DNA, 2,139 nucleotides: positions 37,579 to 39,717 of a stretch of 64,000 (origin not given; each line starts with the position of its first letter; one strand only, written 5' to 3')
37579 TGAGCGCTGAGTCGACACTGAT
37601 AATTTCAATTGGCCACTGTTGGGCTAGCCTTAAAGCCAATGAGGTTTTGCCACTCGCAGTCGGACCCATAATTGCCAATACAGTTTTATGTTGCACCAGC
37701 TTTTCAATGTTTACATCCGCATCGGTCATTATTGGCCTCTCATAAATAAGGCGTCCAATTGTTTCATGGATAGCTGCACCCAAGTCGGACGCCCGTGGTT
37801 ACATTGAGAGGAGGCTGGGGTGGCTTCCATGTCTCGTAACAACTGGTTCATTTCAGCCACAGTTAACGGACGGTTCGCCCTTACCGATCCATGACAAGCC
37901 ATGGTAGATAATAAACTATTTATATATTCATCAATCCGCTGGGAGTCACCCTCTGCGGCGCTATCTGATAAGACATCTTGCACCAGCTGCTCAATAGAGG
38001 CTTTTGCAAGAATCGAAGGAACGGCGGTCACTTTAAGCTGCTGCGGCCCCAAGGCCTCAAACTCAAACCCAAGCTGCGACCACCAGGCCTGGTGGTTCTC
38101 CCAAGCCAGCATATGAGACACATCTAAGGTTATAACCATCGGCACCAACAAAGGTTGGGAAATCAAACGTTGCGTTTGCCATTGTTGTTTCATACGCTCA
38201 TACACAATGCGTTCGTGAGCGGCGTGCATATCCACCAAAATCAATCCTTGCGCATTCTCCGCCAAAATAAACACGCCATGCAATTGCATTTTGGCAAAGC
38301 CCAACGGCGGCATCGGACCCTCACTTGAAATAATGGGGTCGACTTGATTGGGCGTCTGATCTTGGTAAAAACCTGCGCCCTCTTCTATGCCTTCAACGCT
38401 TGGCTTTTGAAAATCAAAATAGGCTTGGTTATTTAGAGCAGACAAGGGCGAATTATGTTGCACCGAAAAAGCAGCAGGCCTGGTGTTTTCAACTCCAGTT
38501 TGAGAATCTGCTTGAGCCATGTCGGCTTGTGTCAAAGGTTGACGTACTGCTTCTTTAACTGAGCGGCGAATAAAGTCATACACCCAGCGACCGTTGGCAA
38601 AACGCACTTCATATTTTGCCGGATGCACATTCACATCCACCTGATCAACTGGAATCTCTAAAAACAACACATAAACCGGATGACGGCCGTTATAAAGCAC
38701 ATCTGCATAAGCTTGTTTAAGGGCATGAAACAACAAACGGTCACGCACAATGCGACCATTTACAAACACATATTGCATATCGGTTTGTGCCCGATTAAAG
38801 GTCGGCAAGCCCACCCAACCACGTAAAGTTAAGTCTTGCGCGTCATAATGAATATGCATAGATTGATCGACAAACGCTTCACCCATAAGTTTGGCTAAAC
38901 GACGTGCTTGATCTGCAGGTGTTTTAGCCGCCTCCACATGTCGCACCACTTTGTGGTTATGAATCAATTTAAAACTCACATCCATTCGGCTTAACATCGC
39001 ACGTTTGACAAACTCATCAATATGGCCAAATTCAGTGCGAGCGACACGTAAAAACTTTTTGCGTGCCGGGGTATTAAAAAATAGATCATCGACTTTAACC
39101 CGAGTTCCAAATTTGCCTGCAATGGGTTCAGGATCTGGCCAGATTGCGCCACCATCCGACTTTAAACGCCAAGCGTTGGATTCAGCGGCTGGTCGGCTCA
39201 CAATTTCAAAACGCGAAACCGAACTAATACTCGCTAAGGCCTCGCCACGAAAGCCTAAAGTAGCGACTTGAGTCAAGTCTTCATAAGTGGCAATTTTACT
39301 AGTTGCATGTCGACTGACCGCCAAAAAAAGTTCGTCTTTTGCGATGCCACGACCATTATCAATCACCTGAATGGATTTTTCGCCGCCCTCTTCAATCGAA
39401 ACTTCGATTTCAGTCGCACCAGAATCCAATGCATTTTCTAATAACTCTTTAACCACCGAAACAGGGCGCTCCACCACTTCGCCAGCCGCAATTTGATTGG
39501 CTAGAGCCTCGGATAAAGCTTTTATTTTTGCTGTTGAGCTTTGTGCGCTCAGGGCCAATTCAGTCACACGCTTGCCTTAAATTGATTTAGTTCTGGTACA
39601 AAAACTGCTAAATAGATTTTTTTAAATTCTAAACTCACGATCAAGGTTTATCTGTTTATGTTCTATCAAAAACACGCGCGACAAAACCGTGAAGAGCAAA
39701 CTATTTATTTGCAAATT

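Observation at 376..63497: Hyper-abundant self-complementary motif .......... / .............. scattered through genes and spacers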

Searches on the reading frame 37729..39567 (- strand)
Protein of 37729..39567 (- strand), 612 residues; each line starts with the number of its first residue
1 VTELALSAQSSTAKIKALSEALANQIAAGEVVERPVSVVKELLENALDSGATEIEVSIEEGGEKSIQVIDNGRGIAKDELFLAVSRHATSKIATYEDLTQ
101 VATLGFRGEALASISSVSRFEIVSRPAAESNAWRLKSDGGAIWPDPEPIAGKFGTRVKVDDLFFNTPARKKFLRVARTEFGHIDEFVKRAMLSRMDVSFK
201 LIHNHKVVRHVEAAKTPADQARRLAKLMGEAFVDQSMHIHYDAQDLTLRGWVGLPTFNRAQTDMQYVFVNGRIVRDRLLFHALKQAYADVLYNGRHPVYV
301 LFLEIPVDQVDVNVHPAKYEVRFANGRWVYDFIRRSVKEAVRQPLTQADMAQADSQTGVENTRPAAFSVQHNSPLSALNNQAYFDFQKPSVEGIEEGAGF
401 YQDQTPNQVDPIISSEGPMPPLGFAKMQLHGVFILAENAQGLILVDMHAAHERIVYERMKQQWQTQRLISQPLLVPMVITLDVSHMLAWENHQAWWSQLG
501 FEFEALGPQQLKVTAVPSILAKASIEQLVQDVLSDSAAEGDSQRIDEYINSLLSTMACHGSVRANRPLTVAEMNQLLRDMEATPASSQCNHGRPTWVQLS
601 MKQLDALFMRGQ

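Call 8: find_related_loci(query=window:37729-39567:-, collection=genome_contigs, flank=10000)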
Query window:37729-39567:- (612 aa) in genome_contigs; peptide patterns used: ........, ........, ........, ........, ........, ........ (x = any residue, [..] = any of these).
123 stretches matched a pattern; 6 encode a relative of the query (tblastn E <= 1e-3); 6 distinct loci.
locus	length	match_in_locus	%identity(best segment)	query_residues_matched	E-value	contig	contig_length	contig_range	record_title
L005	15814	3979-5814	89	1-612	0e+0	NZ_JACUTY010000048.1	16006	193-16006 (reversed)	MAG: Thiomicrospira sp. isolate Kmv17 NODE_1827_length_16006_cov_670.810106, whole genome shotgun sequence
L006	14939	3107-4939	68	11-612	0e+0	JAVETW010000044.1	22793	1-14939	MAG: Thiomicrospira sp. isolate BF2_24 NODE_1083_length_22793_cov_3.216048_Biofilm2, whole genome shotgun sequence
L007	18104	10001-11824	46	15-612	2e-156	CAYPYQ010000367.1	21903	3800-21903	MAG TPA_asm: uncultured Hydromonas sp. isolate binchicken_co229_210 genome assembly, contig: k141_763775, whole genome s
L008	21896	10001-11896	44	15-612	8e-152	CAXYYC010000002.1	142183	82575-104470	MAG: uncultured Burkholderiaceae bacterium isolate ERR13598983_binner12_Refined_5 genome assembly, contig: ERZ24879086.9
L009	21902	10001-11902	43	15-612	4e-144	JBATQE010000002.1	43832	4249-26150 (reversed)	MAG: Burkholderiaceae bacterium isolate MFD10539_ilm_asm_bin29 k127_132351, whole genome shotgun sequence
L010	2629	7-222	75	540-611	1e-29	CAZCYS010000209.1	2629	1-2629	MAG TPA_asm: uncultured Hydromonas sp. isolate binchicken_co41_27 genome assembly, contig: NODE_53065_length_2629_cov_59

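Call 27: find_homologous_proteins(query=window:37729-39567:-, max_evalue=1e-60)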
Query window:37729-39567:- (612 aa): 8000 proteins with E <= 1e-60 among 8000 candidates; the best 120 are listed.
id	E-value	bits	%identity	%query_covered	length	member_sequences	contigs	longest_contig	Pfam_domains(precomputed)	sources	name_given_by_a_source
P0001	0.0e+0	1372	100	100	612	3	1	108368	PF01119.26,PF08676.17,PF02518.32,PF13589.13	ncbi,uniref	ncbi:DNA mismatch repair endonuclease MutL [Thiomicrospira sp.]|uniref:DNA mismatch repair endonucle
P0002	0.0e+0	1246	91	100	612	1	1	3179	PF01119.26,PF08676.17,PF02518.32,PF13589.13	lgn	-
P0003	0.0e+0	1228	90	100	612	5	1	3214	PF01119.26,PF08676.17,PF02518.32,PF13589.13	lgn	-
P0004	0.0e+0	1228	89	100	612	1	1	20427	PF01119.26,PF08676.17,PF02518.32,PF13589.13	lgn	-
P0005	0.0e+0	1206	89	99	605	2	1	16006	PF01119.26,PF08676.17,PF02518.32,PF13589.13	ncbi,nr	ncbi:MAG: DNA mismatch repair endonuclease MutL [Thiomicrospira sp.]|nr:DNA mismatch repair endonucl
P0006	0.0e+0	1204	88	100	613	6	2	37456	PF01119.26,PF08676.17,PF02518.32,PF13589.13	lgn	-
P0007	0.0e+0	1087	81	98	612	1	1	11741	PF01119.26,PF08676.17,PF02518.32,PF13589.13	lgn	-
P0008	3.8e-292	988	73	99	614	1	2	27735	PF01119.26,PF08676.17,PF02518.32,PF13589.13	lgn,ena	-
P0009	8.8e-290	980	75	98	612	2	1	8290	PF01119.26,PF08676.17,PF02518.32,PF13589.13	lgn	-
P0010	1.1e-289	980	75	98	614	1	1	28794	PF01119.26,PF08676.17,PF02518.32,PF13589.13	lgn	-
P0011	3.2e-284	962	72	100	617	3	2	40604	PF01119.26,PF08676.17,PF02518.32,PF13589.13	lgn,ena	-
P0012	6.6e-274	928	69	99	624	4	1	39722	PF01119.26,PF08676.17,PF02518.32,PF13589.13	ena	-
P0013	1.1e-271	921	69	100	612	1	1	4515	PF01119.26,PF08676.17,PF02518.32,PF13589.13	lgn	-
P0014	1.7e-269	913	68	100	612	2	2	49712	PF01119.26,PF08676.17,PF02518.32,PF13589.13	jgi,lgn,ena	-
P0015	2.1e-269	913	70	98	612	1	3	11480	PF01119.26,PF08676.17,PF02518.32,PF13589.13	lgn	-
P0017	6.8e-266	901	67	100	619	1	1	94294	PF01119.26,PF08676.17,PF02518.32,PF13589.13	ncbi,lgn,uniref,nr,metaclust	ncbi:DNA mismatch repair endonuclease MutL [Thiomicrospira microaerophila]|uniref:DNA mismatch repai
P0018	1.1e-265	901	68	98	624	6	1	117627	PF01119.26,PF08676.17,PF02518.32,PF13589.13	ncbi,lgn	-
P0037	2.0e-237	807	62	98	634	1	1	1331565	PF01119.26,PF08676.17,PF02518.32,PF13589.13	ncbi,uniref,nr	ncbi:DNA mismatch repair endonuclease MutL [Thiomicrorhabdus sp. ZW0627]|uniref:DNA mismatch repair 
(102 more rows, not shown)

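Call 28: find_encoding_contigs(protein=P0006, flank=10000, max_places=1)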
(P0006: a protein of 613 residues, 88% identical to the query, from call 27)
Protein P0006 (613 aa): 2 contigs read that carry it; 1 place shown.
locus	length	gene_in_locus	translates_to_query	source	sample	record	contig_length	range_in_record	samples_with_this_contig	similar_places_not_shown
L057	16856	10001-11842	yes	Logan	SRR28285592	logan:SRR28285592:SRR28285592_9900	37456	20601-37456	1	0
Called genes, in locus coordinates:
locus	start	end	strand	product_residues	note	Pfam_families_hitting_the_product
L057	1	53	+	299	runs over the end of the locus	PF00142:Fer4_NifH, PF01656:CbiA, PF02374:ArsA_ATPase (weak), PF06564:CBP_BcsQ (weak), PF10609:ParA, PF13614:AAA_31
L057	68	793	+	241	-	PF04542:Sigma70_r2, PF13384:HTH_23 (faint), PF04539:Sigma70_r3, PF08281:Sigma70_r4_2, PF04545:Sigma70_r4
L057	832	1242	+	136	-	PF00072:Response_reg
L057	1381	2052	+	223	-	PF04344:CheZ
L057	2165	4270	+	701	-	PF01627:Hpt, PF17562:Styelin (faint), PF25703:AcrF31 (faint), PF09851:SHOCT (faint), PF02895:H-kinase_dim, PF02518:HATPase_c, PF01584:CheW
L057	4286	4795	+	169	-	PF01584:CheW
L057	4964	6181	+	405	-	PF00563:EAL, PF08668:HDOD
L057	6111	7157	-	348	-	PF08331:QueG_DUF1730, PF13187:Fer4_9 (faint), PF13484:Fer4_16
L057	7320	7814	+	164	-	PF02367:TsaE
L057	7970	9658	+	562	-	PF11741:AMIN, PF24837:AMIN-like (faint), PF01520:Amidase_3, PF01476:LysM, PF23446:LysM1_NFP_LYK (faint), PF23472:LysM2_CERK1_LYK3_4_5 (faint), PF23473:LysM3_LYK4_5 (faint), PF01476:LysM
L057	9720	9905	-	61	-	-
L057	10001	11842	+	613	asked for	PF02518:HATPase_c, PF13589:HATPase_c_3, PF01119:DNA_mis_repair, PF08676:MutL_C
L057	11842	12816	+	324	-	PF01745:IPT (weak), PF01715:IPPT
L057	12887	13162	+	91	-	PF17209:Hfq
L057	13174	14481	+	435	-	PF13167:GTP-bdg_N, PF16360:GTP-bdg_M, PF01926:MMR_HSR1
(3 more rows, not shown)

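Call 29: find_encoding_contigs(protein=P0007, flank=10000, max_places=1)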
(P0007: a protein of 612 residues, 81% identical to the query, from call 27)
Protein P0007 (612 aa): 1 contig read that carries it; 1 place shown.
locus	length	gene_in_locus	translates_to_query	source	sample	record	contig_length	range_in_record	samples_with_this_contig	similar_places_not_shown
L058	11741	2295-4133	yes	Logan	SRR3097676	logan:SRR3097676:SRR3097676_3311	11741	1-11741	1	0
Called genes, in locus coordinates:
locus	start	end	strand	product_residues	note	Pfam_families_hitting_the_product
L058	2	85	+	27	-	?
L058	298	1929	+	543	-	PF11741:AMIN, PF24837:AMIN-like (faint), PF01520:Amidase_3, PF01476:LysM, PF23446:LysM1_NFP_LYK (faint), PF23472:LysM2_CERK1_LYK3_4_5 (faint), PF23473:LysM3_LYK4_5 (faint), PF01476:LysM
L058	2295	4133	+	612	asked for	PF02518:HATPase_c, PF13589:HATPase_c_3, PF01119:DNA_mis_repair, PF08676:MutL_C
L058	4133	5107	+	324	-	PF01745:IPT (weak), PF01715:IPPT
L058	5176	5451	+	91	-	PF17209:Hfq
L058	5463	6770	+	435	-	PF13167:GTP-bdg_N, PF16360:GTP-bdg_M, PF01926:MMR_HSR1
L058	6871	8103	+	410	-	PF12221:HflK_N (weak), PF01145:Band_7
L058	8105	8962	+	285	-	PF01145:Band_7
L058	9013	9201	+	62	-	PF09838:DUF2065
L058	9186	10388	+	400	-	PF13393:tRNA-synt_His, PF27460:HisZ_C (weak)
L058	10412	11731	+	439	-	PF00709:Adenylsucc_synt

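Call 30: find_encoding_contigs(protein=P0010, flank=10000, max_places=1)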
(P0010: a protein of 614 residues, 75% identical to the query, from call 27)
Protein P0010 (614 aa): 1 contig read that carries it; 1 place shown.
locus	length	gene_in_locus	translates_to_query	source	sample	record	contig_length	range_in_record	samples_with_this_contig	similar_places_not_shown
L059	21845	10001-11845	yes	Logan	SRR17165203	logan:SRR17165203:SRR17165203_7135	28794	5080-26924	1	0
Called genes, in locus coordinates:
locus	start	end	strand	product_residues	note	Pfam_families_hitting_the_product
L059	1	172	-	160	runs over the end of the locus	PF02635:DsrE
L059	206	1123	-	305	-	PF08448:PAS_4 (weak), PF00990:GGDEF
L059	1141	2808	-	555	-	PF00005:ABC_tran, PF01926:MMR_HSR1 (faint), PF02463:SMC_N (faint), PF13238:AAA_18 (faint), PF13304:AAA_21 (faint), PF13555:AAA_29 (faint), PF12848:ABC_tran_Xtn, PF00005:ABC_tran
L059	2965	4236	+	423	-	PF00464:SHMT, PF00155:Aminotran_1_2, PF01212:Beta_elim_lyase (weak)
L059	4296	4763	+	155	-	PF22811:Zn_ribbon_NrdR, PF03477:ATP-cone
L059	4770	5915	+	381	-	PF00383:dCMP_cyt_deam_1, PF14437:MafB19-deam, PF01872:RibD_C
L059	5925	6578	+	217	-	PF00677:Lum_binding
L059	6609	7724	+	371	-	PF00926:DHBP_synthase, PF00925:GTP_cyclohydro2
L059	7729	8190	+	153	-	PF00885:DMRL_synthase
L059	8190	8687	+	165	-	PF01029:NusB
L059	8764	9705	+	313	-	PF00586:AIRS, PF02769:AIRS_C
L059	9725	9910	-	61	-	-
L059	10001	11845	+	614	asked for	PF02518:HATPase_c, PF13589:HATPase_c_3, PF01119:DNA_mis_repair, PF08676:MutL_C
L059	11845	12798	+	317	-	PF01745:IPT (weak), PF01715:IPPT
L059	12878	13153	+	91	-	PF17209:Hfq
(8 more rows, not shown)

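Call 31: find_encoding_contigs(protein=P0011, flank=10000, max_places=1)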
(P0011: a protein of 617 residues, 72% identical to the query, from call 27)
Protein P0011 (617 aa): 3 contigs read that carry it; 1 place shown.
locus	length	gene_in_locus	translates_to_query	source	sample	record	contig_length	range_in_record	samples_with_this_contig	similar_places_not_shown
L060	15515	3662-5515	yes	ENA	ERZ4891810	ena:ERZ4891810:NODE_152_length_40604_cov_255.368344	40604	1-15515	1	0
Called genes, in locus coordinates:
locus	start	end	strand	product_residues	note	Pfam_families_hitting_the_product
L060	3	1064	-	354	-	?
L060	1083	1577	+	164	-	PF02367:TsaE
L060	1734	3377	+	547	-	PF11741:AMIN, PF23446:LysM1_NFP_LYK (faint), PF01520:Amidase_3, PF01476:LysM, PF23472:LysM2_CERK1_LYK3_4_5 (faint), PF01476:LysM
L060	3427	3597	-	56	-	-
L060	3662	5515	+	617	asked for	PF02518:HATPase_c (weak), PF13589:HATPase_c_3, PF01119:DNA_mis_repair, PF08676:MutL_C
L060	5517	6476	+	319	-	PF01745:IPT (weak), PF01715:IPPT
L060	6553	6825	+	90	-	PF17209:Hfq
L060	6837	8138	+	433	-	PF03193:RsgA_GTPase (faint), PF13167:GTP-bdg_N, PF16360:GTP-bdg_M, PF00025:Arf (faint), PF01926:MMR_HSR1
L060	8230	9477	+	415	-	PF12221:HflK_N, PF01145:Band_7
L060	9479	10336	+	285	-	PF01145:Band_7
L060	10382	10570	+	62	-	PF09838:DUF2065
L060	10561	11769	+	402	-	PF13393:tRNA-synt_His, PF27460:HisZ_C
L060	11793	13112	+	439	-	PF00709:Adenylsucc_synt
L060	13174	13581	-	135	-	PF00072:Response_reg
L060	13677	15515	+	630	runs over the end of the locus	PF13623:SurA_N_2, PF13624:SurA_N_3, PF09312:SurA_N (weak), PF13145:Rotamase_2, PF00639:Rotamase, PF13616:Rotamase_3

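Call 33: find_encoding_contigs(protein=P0012, flank=10000, max_places=1)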
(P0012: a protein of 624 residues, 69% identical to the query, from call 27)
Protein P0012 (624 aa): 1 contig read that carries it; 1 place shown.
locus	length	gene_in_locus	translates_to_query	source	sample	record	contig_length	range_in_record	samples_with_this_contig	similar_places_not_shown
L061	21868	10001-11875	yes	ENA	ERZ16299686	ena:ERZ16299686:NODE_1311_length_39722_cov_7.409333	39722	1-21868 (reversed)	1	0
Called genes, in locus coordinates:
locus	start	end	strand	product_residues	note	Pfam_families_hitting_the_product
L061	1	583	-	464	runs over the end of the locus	PF08534:Redoxin, PF00578:AhpC-TSA, PF00085:Thioredoxin (weak), PF13905:Thioredoxin_8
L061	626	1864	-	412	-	PF01625:PMSR, PF13098:Thioredoxin_2, PF01641:SelR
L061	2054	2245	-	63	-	-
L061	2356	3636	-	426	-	PF00202:Aminotran_3, PF00155:Aminotran_1_2 (weak)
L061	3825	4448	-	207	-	PF02581:TMP-TENI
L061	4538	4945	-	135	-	PF00581:Rhodanese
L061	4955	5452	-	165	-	PF00837:T4_deiodinase (weak), PF08534:Redoxin, PF00578:AhpC-TSA, PF00085:Thioredoxin (weak), PF13098:Thioredoxin_2, PF13905:Thioredoxin_8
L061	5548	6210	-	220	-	PF06026:Rib_5-P_isom_A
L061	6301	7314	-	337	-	PF08331:QueG_DUF1730, PF13484:Fer4_16, PF27538:NosR (weak)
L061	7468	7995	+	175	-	PF02367:TsaE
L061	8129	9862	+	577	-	PF11741:AMIN, PF01520:Amidase_3, PF01476:LysM, PF23446:LysM1_NFP_LYK (faint), PF23472:LysM2_CERK1_LYK3_4_5 (faint), PF23473:LysM3_LYK4_5 (faint), PF01476:LysM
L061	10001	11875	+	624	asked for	PF02518:HATPase_c, PF13589:HATPase_c_3, PF01119:DNA_mis_repair, PF08676:MutL_C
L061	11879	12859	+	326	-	PF01745:IPT (faint), PF01715:IPPT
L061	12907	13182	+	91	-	PF17209:Hfq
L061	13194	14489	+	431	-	PF13167:GTP-bdg_N, PF16360:GTP-bdg_M, PF01926:MMR_HSR1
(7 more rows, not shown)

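Call 34: find_encoding_contigs(protein=P0017, flank=10000, max_places=1)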
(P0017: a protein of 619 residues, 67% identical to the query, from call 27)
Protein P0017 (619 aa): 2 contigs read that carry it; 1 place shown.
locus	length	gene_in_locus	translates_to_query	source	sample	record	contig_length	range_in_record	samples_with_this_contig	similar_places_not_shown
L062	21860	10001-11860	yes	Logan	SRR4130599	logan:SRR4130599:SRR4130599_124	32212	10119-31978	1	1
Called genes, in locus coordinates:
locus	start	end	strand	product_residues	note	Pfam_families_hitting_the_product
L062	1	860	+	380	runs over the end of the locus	PF00448:SRP54, PF13401:AAA_22 (weak)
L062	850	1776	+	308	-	PF02374:ArsA_ATPase (weak), PF06564:CBP_BcsQ (weak), PF10609:ParA, PF13614:AAA_31, PF00142:Fer4_NifH, PF01656:CbiA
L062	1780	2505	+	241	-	PF04542:Sigma70_r2, PF04539:Sigma70_r3, PF08281:Sigma70_r4_2, PF04545:Sigma70_r4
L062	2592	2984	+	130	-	PF00072:Response_reg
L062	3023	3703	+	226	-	PF04344:CheZ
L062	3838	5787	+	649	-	PF01627:Hpt, PF02895:H-kinase_dim, PF02518:HATPase_c, PF01584:CheW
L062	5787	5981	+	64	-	-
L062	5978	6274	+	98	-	PF01584:CheW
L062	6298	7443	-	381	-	PF08331:QueG_DUF1730, PF13484:Fer4_16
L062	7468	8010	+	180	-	PF02367:TsaE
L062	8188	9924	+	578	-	PF23446:LysM1_NFP_LYK (faint), PF11741:AMIN, PF23473:LysM3_LYK4_5 (faint), PF01520:Amidase_3, PF01476:LysM, PF23472:LysM2_CERK1_LYK3_4_5 (faint), PF01476:LysM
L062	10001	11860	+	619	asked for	PF02518:HATPase_c (weak), PF13589:HATPase_c_3, PF01119:DNA_mis_repair, PF08676:MutL_C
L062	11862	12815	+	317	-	PF01745:IPT (weak), PF01715:IPPT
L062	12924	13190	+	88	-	PF17209:Hfq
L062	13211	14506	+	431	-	PF00025:Arf (faint), PF13167:GTP-bdg_N, PF16360:GTP-bdg_M, PF01926:MMR_HSR1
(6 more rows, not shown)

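Call 35: find_encoding_contigs(protein=P0018, flank=10000, max_places=1)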
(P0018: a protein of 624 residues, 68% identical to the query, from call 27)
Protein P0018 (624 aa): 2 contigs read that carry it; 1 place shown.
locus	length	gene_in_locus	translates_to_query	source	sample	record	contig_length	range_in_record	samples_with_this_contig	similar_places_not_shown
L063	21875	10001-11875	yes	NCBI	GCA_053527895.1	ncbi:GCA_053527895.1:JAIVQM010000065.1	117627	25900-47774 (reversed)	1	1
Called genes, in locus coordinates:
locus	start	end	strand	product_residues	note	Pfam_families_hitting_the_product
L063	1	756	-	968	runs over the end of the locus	PF01339:CheB_methylest, PF03705:CheR_N, PF01739:CheR, PF13596:PAS_10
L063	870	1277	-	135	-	PF04940:BLUF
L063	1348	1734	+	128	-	-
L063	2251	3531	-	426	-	PF00202:Aminotran_3, PF00155:Aminotran_1_2 (weak)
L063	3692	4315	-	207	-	PF02581:TMP-TENI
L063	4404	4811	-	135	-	PF00581:Rhodanese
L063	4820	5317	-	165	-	PF08534:Redoxin, PF00578:AhpC-TSA, PF00085:Thioredoxin (weak), PF13098:Thioredoxin_2, PF13905:Thioredoxin_8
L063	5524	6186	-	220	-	PF06026:Rib_5-P_isom_A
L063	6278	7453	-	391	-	PF08331:QueG_DUF1730, PF13484:Fer4_16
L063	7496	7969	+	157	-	PF02367:TsaE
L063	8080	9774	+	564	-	PF11741:AMIN, PF01520:Amidase_3, PF01476:LysM, PF23446:LysM1_NFP_LYK (faint), PF23472:LysM2_CERK1_LYK3_4_5 (faint), PF23473:LysM3_LYK4_5 (faint), PF01476:LysM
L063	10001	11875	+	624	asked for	PF02518:HATPase_c (weak), PF13589:HATPase_c_3, PF01119:DNA_mis_repair, PF08676:MutL_C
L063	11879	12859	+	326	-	PF01745:IPT (faint), PF01715:IPPT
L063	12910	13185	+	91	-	PF17209:Hfq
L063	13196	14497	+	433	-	PF13167:GTP-bdg_N, PF16360:GTP-bdg_M, PF01926:MMR_HSR1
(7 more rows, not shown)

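Call 36: find_encoding_contigs(protein=P0014, flank=10000, max_places=1)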
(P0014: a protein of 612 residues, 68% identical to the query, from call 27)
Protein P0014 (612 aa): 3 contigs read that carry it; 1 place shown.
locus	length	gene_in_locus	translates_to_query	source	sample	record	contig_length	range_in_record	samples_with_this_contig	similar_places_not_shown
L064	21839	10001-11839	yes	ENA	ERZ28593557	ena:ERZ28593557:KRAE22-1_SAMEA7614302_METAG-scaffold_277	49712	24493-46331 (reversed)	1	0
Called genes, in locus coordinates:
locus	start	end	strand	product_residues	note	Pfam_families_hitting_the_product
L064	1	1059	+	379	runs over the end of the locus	PF00448:SRP54, PF13401:AAA_22 (faint)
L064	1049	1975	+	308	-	PF02374:ArsA_ATPase (weak), PF06564:CBP_BcsQ (weak), PF10609:ParA, PF13614:AAA_31, PF00142:Fer4_NifH, PF01656:CbiA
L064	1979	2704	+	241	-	PF04542:Sigma70_r2, PF04539:Sigma70_r3, PF08281:Sigma70_r4_2, PF04545:Sigma70_r4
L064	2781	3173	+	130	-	PF00072:Response_reg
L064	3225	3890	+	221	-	PF04344:CheZ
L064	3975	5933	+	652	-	PF01627:Hpt, PF02895:H-kinase_dim, PF02518:HATPase_c, PF01584:CheW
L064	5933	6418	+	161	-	PF01584:CheW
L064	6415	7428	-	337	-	PF08331:QueG_DUF1730, PF13484:Fer4_16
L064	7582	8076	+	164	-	PF02367:TsaE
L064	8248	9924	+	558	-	PF11741:AMIN, PF01520:Amidase_3, PF01476:LysM, PF23472:LysM2_CERK1_LYK3_4_5 (faint), PF01476:LysM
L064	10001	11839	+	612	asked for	PF02518:HATPase_c, PF13589:HATPase_c_3, PF01119:DNA_mis_repair, PF08676:MutL_C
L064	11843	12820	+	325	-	PF01745:IPT (faint), PF01715:IPPT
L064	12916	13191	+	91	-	PF17209:Hfq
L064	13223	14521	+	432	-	PF13167:GTP-bdg_N, PF16360:GTP-bdg_M, PF01926:MMR_HSR1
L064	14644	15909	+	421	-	PF12221:HflK_N (faint), PF01145:Band_7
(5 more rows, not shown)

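Call 39: find_encoding_contigs(protein=P0037, flank=10000, max_places=1)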
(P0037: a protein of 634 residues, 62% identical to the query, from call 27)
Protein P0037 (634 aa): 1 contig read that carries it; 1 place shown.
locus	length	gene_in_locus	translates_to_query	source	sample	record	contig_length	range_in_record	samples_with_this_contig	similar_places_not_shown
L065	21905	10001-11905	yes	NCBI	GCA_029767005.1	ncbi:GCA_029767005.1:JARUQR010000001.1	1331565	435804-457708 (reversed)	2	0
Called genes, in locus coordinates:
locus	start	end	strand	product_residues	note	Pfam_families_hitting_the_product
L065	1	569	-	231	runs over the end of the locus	PF02508:Rnf-Nqr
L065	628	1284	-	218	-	PF04205:FMN_bind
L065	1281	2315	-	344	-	PF03116:NQR2_RnfD_RnfE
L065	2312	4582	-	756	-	PF13375:RnfC_N, PF01512:Complex1_51K, PF13187:Fer4_9 (faint), PF12838:Fer4_7, PF13183:Fer4_8 (weak), PF13237:Fer4_10, PF13534:Fer4_17 (weak)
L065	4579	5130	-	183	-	PF12838:Fer4_7 (faint), PF04060:FeS, PF00037:Fer4 (weak), PF13237:Fer4_10, PF14697:Fer4_21, PF13187:Fer4_9 (weak), PF25160:LdpA_Fe-S-bd (weak), PF00037:Fer4 (weak), +3 more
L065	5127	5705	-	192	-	PF02508:Rnf-Nqr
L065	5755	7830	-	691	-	PF00133:tRNA-synt_1, PF01921:tRNA-synt_1f (faint), PF09334:tRNA-synt_1g, PF01406:tRNA-synt_1e (weak), PF19303:Anticodon_3, PF01588:tRNA_bind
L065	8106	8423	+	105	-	PF01740:STAS, PF13466:STAS_2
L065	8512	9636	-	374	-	PF01883:FeS_assembly_P, PF00142:Fer4_NifH, PF01656:CbiA, PF02374:ArsA_ATPase (faint), PF09140:MipZ, PF10609:ParA, PF13614:AAA_31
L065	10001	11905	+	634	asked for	PF02518:HATPase_c, PF13589:HATPase_c_3, PF01119:DNA_mis_repair, PF08676:MutL_C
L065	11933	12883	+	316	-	PF01745:IPT (weak), PF01715:IPPT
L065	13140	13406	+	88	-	PF17209:Hfq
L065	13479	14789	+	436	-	PF13167:GTP-bdg_N, PF16360:GTP-bdg_M, PF01926:MMR_HSR1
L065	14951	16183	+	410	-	PF12221:HflK_N (faint), PF01145:Band_7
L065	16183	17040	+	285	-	PF01145:Band_7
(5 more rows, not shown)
